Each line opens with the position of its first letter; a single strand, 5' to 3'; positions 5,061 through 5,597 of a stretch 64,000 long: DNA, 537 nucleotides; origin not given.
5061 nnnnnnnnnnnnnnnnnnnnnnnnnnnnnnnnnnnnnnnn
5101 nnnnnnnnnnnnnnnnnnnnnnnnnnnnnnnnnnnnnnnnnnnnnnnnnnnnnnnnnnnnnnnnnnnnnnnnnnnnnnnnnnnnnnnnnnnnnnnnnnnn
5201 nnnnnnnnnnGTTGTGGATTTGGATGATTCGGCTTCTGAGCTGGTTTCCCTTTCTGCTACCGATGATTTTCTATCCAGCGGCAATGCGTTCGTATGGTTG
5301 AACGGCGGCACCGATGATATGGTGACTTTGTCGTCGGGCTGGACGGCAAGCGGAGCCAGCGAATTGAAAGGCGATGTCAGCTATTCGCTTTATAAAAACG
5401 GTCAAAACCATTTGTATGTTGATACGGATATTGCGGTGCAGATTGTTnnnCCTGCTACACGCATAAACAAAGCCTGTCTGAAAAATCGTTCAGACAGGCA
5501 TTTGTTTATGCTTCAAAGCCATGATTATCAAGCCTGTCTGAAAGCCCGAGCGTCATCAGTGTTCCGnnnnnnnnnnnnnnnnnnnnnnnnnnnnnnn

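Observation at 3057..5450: Dispersin-B-like GH20 hexosaminidase with unusual architecture: acidic N-domain, single TM, ~270-aa S/T/N/Q-rich linker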

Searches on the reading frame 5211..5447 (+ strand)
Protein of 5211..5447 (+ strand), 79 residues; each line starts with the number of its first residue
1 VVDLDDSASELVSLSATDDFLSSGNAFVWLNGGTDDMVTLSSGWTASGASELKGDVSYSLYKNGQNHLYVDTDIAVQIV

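Call 23: search_protein_representatives(alignment_id=A1)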
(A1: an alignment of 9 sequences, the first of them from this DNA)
Query: 9 sequences, 79 profile positions. Proteins with E-value up to 0.001 (for the whole library): 115; up to 1e-10: 14; up to 1e-30: 1. The best 115 are listed.
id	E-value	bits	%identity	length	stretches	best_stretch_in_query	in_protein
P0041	7.2e-44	163.6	-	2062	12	11-76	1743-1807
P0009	4.6e-28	112.9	-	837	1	2-78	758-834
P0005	1.6e-27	111.2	-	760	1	1-79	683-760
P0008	3.1e-27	110.3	-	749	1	2-79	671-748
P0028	5.2e-24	100.0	-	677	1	1-79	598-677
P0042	1.3e-21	92.3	-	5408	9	26-78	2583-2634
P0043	1.5e-18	82.5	-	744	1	3-79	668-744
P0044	6.7e-18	80.4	-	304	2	4-78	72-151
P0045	1.2e-17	79.5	-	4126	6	7-77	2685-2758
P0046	7.0e-15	70.7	-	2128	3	11-77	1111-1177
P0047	8.0e-13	64.1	-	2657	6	1-75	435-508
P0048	1.4e-11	60.2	-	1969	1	2-77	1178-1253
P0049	2.7e-11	59.2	-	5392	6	21-76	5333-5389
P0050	9.6e-11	57.5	-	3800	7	2-76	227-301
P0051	1.5e-10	56.9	-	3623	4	18-76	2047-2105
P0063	3.8e-08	49.1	-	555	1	8-79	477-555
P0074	2.5e-07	46.5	-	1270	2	1-75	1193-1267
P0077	4.4e-07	45.7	-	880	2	1-75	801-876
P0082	8.3e-07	44.9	-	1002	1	8-78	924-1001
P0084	2.0e-06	43.7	-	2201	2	9-76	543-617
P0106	4.9e-05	39.2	-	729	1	9-76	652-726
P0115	1.0e-04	38.2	-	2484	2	2-71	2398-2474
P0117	1.1e-04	38.0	-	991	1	2-76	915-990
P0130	2.8e-04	36.8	-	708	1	3-74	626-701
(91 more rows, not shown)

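Call 26: search_protein_families(library=pfam, proteins=[P0074, P0077, P0130, P0082, P0063, P0106, P0117, P0115], max_evalue=0.01)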
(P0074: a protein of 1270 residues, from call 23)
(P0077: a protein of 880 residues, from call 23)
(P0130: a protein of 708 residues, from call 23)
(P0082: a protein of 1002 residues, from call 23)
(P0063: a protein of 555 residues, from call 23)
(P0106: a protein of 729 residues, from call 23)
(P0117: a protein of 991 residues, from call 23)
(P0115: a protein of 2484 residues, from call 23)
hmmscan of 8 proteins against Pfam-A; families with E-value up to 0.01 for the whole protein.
P0074 (1270 aa): 3 families
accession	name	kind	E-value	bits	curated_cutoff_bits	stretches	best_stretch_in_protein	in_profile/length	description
PF00353.25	HemolysinCabind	-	5.8e-60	199.2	23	12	24-57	2-35/36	RTX calcium-binding nonapeptide repeat (4 copies)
PF01839.29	FG-GAP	-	2.5e-45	152.1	22.1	7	847-885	1-37/37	FG-GAP repeat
PF13517.12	FG-GAP_3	-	1.4e-12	48.5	26.9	2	998-1079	1-61/61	FG-GAP-like repeat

P0077 (880 aa): 3 families
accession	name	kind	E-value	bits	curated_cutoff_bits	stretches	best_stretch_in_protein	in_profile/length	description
PF00353.25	HemolysinCabind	-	1.9e-45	152.7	23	7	24-58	2-36/36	RTX calcium-binding nonapeptide repeat (4 copies)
PF01839.29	FG-GAP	-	5.7e-35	119.1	22.1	6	599-619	5-25/37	FG-GAP repeat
PF13517.12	FG-GAP_3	-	4.3e-13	50.1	26.9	3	603-681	1-61/61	FG-GAP-like repeat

P0130 (708 aa): 1 family
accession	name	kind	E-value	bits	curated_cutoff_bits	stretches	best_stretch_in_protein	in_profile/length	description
PF00728.28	Glyco_hydro_20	-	4.7e-35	122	22.3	1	258-569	5-323/348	Glycosyl hydrolase family 20, catalytic domain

P0082 (1002 aa): 3 families
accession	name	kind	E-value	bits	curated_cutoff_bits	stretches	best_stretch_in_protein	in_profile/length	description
PF00728.28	Glyco_hydro_20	-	1.2e-33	117.4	22.3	1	530-849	5-323/348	Glycosyl hydrolase family 20, catalytic domain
PF13229.12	Beta_helix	-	3.9e-06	27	25.9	1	180-345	16-156/158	Right handed beta helix region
PF00028.23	Cadherin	-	5.8e-05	23.9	28.8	1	434-512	4-90/93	Cadherin domain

P0063 (555 aa): 1 family
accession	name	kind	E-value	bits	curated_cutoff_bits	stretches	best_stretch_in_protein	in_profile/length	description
PF00728.28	Glyco_hydro_20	-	4.4e-32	112.2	22.3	1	80-307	5-241/348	Glycosyl hydrolase family 20, catalytic domain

P0106 (729 aa): 1 family
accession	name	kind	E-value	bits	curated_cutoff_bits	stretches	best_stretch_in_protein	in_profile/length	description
PF00728.28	Glyco_hydro_20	-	1.4e-34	120.4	22.3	1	262-579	5-322/348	Glycosyl hydrolase family 20, catalytic domain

P0117 (991 aa): 4 families
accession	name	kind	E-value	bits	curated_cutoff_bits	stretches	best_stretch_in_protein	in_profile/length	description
PF19077.6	Big_13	-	3.2e-51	172.5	27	6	220-308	10-94/102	Bacterial Ig-like domain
PF14524.12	Wzt_C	-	5.8e-05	23.6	30.4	0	827-863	75-111/143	Wzt C-terminal domain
PF17957.7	Big_7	-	0.00016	22.7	24.1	0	468-522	17-70/70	Bacterial Ig domain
PF20258.4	tRNA_Me_trans_C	-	0.0059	17.4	20.6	0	809-830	55-76/77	Aminomethyltransferase beta-barrel domain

P0115 (2484 aa): 7 families
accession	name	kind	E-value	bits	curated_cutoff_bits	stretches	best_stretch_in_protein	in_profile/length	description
PF01839.29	FG-GAP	-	7.9e-44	147.3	22.1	7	1509-1546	2-37/37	FG-GAP repeat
PF00028.23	Cadherin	-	3.8e-39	133.4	28.8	4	949-1037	2-90/93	Cadherin domain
PF13517.12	FG-GAP_3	-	4.6e-15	56.4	26.9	3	1664-1739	1-61/61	FG-GAP-like repeat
PF05345.18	He_PIG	-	1.9e-12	47.9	24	1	1397-1494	1-95/96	Putative Ig domain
PF00353.25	HemolysinCabind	-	6.3e-07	29.7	23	1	1974-2009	1-36/36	RTX calcium-binding nonapeptide repeat (4 copies)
PF17803.7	Cadherin_4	-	3.7e-05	24.6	25.1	1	1385-1443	1-58/71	Bacterial cadherin-like domain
PF17963.7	Big_9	-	0.00088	20.6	23.6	1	1286-1389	19-88/89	Bacterial Ig domain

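Call 27: search_protein_families(library=ncbifam, proteins=[P0074, P0077, P0130, P0082, P0063, P0106, P0117, P0115], max_evalue=0.01)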
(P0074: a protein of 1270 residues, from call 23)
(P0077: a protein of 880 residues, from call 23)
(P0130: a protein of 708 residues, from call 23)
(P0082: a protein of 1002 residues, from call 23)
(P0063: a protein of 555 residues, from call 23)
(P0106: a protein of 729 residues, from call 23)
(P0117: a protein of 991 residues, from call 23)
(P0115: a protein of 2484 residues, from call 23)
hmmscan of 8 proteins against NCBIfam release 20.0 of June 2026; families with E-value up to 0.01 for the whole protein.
P0074 (1270 aa): 10 families
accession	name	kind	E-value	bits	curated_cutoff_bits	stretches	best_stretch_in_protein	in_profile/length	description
NF052454.1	BtaGlycanEglC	equivalog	1.7e-44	152.5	700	4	142-252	30-140/459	endo-1,3-1,4-beta-glycanase EglC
NF033943.0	RTX_toxin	subfamily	1.1e-32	113.2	1000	6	418-505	692-789/930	RTX family hemolysin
NF046115.1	Ca_rpt_SMc04171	equivalog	2.6e-28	99.5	625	6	5-103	436-538/574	SMc04171 family calcium-binding repeat protein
NF053766.1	ZapA_metallo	exception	5e-28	98.4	940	6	74-188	289-405/483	ZapA family metalloprotease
NF035945.1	Zn_serralysin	subfamily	6.2e-24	85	500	4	3-101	321-417/462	serralysin family metalloprotease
NF050046.1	PueAB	exception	8.4e-22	77.3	670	1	15-191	374-556/616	polyurethane esterase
NF033203.1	entero_EhxA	exception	1.2e-13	50.1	2000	6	113-175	729-791/997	enterohemolysin EhxA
NF047539.1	XAC2610_fam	domain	2.5e-13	50.3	35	0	926-972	4-49/89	XAC2610-related protein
NF040734.1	CC-COOH_SaoC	equivalog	0.00027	20.7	80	0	637-656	46-65/148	Cys-Cys-COOH (seleno)protein SaoC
NF051884.1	ProteaseSapA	equivalog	0.0011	17.8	1200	1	14-81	325-395/644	protease SapA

P0077 (880 aa): 8 families
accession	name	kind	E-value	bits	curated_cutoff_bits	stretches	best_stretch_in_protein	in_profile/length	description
NF033943.0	RTX_toxin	subfamily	1.4e-29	103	1000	3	6-141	674-822/930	RTX family hemolysin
NF046115.1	Ca_rpt_SMc04171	equivalog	3e-21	76.2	625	3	9-83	413-487/574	SMc04171 family calcium-binding repeat protein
NF033203.1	entero_EhxA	exception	8.4e-19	67.2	2000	3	5-123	715-833/997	enterohemolysin EhxA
NF035945.1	Zn_serralysin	subfamily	4.3e-13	49.2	500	3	59-102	323-366/462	serralysin family metalloprotease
NF053766.1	ZapA_metallo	exception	5.8e-13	48.7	940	3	22-74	333-385/483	ZapA family metalloprotease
NF047539.1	XAC2610_fam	domain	6.1e-12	45.9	35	0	601-641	3-41/89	XAC2610-related protein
NF050046.1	PueAB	exception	2.1e-09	36.3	670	2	6-50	374-418/616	polyurethane esterase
NF038329.2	gly_rich_SclB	equivalog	0.0052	15.8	325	1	7-117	226-337/442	LPXTG-anchored collagen-like adhesin Scl2/SclB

P0130 (708 aa): 0 families

P0082 (1002 aa): 1 family
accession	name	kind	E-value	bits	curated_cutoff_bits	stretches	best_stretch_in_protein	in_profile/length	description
TIGR03804.1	para_beta_helix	repeat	0.0045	16.6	19.45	0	278-311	3-36/44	parallel beta-helix repeat protein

P0063 (555 aa): 0 families

P0106 (729 aa): 1 family
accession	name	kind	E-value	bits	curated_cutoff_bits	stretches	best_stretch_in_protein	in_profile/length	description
NF040485.1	ZirU_fam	subfamily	1.5e-06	28.5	100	1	162-241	26-109/210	ZirU family protein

P0117 (991 aa): 2 families
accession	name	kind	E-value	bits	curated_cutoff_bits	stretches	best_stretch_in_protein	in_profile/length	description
NF047714.1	adhesin_SiiEA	exception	3.2e-05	23.6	425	1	320-353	176-209/229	BapA-related adhesin SiiEA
NF033814.1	copper_CopC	equivalog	0.004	17.5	95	0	618-645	65-92/107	copper homeostasis periplasmic binding protein CopC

P0115 (2484 aa): 5 families
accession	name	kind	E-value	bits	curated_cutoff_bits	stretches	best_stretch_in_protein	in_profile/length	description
NF033510.3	Ca_tandemer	repeat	2.2e-21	76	50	3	484-590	3-90/96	Ca2+-stabilized repeat-containing adhesin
TIGR01965.1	VCBS_repeat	domain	1.2e-12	47.9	15.5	1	1324-1405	14-91/99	VCBS domain-containing protein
NF012196.1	Ig_like_ice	domain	4.2e-11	42.6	50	2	194-251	44-105/108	Ig-like domain-containing protein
NF047539.1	XAC2610_fam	domain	3.7e-09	37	35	0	1932-1960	3-31/89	XAC2610-related protein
NF012211.1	tand_rpt_95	domain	2e-05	24.4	90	1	1336-1402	40-95/98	tandem-95 repeat protein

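Call 45: search_solved_structures(query=A1, max_evalue=10, show_alignments=3)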
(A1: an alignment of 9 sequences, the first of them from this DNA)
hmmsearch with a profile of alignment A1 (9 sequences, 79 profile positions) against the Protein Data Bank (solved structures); distinct sequences matched with E-value up to 10: 0.

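Call 90: find_encoding_contigs(protein=P0130, flank=10000, max_places=2)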
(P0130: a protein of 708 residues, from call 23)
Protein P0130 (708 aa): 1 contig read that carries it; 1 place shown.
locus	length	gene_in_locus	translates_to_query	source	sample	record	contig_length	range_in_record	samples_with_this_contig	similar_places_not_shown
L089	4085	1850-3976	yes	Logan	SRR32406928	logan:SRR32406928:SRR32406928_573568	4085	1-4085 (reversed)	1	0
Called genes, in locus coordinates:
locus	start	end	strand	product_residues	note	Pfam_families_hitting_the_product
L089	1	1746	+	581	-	?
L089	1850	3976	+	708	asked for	PF00728:Glyco_hydro_20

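Call 91: find_encoding_contigs(protein=P0084, flank=10000, max_places=2)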
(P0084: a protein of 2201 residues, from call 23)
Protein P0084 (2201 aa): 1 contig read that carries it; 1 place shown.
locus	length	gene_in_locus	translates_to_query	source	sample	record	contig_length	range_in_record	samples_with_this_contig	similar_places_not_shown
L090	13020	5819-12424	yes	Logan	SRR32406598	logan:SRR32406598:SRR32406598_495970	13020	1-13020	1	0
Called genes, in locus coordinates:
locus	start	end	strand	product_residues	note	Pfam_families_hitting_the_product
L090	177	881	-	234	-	PF00483:NTP_transferase, PF12804:NTP_transf_3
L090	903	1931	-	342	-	PF01636:APH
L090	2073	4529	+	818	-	PF03968:LptD_N (weak), PF04453:LptD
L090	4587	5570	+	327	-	PF13623:SurA_N_2 (weak), PF13624:SurA_N_3 (weak), PF09312:SurA_N, PF13616:Rotamase_3, PF13145:Rotamase_2 (weak), PF00639:Rotamase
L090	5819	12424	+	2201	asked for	PF00728:Glyco_hydro_20, PF19078:Big_12, PF12708:Pect-lyase_RHGA_epim, PF13229:Beta_helix (weak), PF12708:Pect-lyase_RHGA_epim, PF13229:Beta_helix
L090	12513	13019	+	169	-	?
